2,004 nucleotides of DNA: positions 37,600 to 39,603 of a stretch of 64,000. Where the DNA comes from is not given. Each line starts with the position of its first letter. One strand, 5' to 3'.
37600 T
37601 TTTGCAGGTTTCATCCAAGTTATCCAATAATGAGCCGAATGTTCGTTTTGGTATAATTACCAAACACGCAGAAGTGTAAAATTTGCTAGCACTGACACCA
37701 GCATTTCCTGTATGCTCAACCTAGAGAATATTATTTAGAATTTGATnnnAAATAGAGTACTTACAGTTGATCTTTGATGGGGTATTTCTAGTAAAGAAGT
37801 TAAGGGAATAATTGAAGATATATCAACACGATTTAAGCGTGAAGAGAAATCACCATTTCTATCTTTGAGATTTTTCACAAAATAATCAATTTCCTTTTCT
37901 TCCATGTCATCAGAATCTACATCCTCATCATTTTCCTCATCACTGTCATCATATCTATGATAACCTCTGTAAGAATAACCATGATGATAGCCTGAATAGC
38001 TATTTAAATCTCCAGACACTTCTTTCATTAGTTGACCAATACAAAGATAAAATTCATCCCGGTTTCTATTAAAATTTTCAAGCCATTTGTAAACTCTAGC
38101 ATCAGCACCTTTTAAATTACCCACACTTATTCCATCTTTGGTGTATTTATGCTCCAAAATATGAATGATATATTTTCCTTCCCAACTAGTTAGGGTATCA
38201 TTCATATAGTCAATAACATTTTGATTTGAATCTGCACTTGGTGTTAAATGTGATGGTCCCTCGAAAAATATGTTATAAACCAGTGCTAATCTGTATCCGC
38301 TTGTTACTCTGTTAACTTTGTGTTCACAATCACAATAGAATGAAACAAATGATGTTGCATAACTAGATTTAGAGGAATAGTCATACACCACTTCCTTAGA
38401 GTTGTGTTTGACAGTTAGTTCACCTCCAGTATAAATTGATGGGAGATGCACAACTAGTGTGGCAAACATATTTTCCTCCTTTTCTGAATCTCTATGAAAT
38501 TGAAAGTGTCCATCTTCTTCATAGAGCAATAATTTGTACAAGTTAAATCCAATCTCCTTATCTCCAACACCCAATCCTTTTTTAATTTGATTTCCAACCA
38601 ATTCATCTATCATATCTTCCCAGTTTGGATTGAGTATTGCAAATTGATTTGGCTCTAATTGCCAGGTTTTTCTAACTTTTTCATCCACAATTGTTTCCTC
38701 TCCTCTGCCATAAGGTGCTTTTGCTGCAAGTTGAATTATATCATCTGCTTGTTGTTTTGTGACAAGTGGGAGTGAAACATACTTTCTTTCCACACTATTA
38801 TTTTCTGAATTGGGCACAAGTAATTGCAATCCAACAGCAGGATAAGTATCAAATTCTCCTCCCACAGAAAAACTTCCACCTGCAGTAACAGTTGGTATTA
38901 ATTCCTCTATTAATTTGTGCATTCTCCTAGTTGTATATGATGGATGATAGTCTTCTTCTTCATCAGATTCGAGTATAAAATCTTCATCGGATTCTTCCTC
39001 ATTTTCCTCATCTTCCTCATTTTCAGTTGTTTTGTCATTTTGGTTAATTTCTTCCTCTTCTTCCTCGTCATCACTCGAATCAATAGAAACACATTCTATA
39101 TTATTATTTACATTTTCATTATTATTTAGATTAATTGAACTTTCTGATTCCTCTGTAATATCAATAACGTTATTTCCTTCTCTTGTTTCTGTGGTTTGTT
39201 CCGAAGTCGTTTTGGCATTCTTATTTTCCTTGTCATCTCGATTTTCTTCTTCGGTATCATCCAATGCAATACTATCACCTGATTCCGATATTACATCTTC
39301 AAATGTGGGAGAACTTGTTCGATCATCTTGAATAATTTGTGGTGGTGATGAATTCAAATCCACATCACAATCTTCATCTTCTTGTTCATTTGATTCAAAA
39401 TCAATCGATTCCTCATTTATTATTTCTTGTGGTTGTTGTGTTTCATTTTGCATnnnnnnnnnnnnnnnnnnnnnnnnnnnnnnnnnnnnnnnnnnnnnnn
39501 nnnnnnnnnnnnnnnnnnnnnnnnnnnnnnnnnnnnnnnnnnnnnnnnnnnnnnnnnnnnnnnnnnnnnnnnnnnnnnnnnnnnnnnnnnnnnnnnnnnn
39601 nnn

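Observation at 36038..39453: Large two-exon 2OG-Fe(II) oxygenase with uncharacterised 540-aa C-terminal domain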

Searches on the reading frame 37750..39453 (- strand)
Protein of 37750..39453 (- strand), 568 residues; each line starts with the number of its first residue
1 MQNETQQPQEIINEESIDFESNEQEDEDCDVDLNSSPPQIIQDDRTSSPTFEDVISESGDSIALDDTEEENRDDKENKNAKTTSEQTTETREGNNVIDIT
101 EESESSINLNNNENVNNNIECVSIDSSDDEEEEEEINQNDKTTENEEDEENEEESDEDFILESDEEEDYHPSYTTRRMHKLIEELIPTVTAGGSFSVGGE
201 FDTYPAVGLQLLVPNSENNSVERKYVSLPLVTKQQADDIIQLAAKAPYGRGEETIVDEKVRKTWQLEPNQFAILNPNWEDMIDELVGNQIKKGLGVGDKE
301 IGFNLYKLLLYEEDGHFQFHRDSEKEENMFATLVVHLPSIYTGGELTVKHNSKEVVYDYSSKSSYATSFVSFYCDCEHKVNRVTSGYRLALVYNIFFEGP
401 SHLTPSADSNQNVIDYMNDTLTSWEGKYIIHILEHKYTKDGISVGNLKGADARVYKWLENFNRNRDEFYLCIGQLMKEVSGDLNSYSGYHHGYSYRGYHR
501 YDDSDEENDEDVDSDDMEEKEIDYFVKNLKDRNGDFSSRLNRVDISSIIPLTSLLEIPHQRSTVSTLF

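Call 17: list_cluster_members(proteins=[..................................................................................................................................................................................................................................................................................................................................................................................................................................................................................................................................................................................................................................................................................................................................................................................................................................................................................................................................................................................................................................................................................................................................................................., window:37750-39453:-, window:7350-8885:+, window:11133-12839:-, window:14233-16584:-, window:16806-19148:+, window:21673-23079:+, window:56273-58153:-, window:19748-20725:-, window:48968-50062:+])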
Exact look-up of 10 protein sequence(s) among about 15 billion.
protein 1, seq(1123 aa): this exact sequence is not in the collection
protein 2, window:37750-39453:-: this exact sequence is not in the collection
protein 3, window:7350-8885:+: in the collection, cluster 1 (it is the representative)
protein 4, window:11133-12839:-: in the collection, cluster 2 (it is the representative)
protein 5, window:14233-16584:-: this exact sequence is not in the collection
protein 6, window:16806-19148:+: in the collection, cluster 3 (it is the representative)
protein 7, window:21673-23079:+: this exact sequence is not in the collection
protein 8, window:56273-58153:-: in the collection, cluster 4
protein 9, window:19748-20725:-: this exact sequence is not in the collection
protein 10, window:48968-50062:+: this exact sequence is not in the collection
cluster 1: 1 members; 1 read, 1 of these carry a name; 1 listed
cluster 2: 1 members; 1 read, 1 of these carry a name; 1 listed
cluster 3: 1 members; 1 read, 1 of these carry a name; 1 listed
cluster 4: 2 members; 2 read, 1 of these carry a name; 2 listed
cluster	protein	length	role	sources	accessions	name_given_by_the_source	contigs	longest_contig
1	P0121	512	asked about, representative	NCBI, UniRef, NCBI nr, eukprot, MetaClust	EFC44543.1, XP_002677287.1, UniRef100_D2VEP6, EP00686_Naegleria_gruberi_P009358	predicted protein [Naegleria gruberi] | Predicted protein n=1 Tax=Naegleria gruberi TaxID=5762 RepID=D2VEP6_NAEGR | uncharacterized protein NAEGRDRAFT_57983 [Naegleria gruberi]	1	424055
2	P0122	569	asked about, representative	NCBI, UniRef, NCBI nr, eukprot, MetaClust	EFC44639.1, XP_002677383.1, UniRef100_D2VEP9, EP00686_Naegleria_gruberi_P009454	predicted protein [Naegleria gruberi] | Predicted protein n=1 Tax=Naegleria gruberi TaxID=5762 RepID=D2VEP9_NAEGR | uncharacterized protein NAEGRDRAFT_48935 [Naegleria gruberi]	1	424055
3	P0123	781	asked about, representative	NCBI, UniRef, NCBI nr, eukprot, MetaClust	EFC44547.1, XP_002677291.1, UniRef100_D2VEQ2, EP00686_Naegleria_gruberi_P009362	predicted protein [Naegleria gruberi] | Predicted protein n=1 Tax=Naegleria gruberi TaxID=5762 RepID=D2VEQ2_NAEGR | uncharacterized protein NAEGRDRAFT_67353 [Naegleria gruberi]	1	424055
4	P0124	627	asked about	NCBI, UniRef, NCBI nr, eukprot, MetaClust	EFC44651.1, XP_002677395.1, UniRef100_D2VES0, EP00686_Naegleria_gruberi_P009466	phosphoglucomutase/phosphomannomutase family protein [Naegleria gruberi] | Phosphoglucomutase/phosphomannomutase family protein n=1 Tax=Naegleria gruberi TaxID=5762 ... | XP_002677395.1 phosphoglucomutase/phosphomannomutase family protein [Naegleria gruberi ...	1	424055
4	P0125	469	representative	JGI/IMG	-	-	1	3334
